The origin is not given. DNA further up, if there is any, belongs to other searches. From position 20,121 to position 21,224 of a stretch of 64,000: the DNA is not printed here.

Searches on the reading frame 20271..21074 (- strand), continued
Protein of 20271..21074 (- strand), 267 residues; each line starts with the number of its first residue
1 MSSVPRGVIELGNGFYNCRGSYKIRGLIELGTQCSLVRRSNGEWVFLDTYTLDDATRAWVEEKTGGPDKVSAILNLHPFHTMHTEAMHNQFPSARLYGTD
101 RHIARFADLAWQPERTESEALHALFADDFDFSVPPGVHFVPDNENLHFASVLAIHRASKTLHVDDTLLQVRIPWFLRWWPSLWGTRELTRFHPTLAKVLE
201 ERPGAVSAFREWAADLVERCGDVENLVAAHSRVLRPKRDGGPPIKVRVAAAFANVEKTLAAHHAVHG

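Call 81: search_protein_families(library=pfam, proteins=[L017:4863-8225:+, L017:8226-9248:+, L017:9277-9828:+, L017:10854-11519:-, L006:8803-9450:+], max_evalue=0.001)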
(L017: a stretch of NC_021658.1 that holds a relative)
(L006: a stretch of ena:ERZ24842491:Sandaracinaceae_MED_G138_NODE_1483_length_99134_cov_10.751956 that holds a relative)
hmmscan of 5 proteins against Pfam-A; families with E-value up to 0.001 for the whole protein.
L017:4863-8225:+ (1120 aa): 6 families
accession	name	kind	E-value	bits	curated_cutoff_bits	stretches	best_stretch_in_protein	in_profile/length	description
PF02518.31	HATPase_c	-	4.1e-20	72.7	26.4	1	865-970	4-107/111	Histidine kinase-, DNA gyrase B-, and HSP90-like ATPase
PF00072.30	Response_reg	-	5.5e-13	49.5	30.2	1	996-1108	1-110/111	Response regulator receiver domain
PF08448.16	PAS_4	-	2.3e-06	28.2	23.1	1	619-723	2-109/110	PAS fold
PF00512.31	HisKA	-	2.7e-06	27.7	26.9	1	739-818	3-62/66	His Kinase A (phospho-acceptor) domain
PF00989.32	PAS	-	0.00028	21.3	22.6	1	612-670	1-62/113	PAS fold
PF14361.12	RsbRD_N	-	0.00041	21.5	24.3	1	473-556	4-93/104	RsbT co-antagonist protein rsbRD N-terminal domain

L017:8226-9248:+ (340 aa): 1 family
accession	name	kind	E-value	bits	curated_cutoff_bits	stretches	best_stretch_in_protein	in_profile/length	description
PF14249.11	Tocopherol_cycl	-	0.00038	20.1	26.6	1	177-316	188-324/335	Tocopherol cyclase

L017:9277-9828:+ (183 aa): 1 family
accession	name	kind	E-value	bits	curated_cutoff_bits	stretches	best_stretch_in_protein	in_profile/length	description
PF00582.32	Usp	-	8.6e-26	91.6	24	1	41-178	3-141/141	Universal stress protein family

L017:10854-11519:- (221 aa): 0 families

L006:8803-9450:+ (215 aa): 0 families
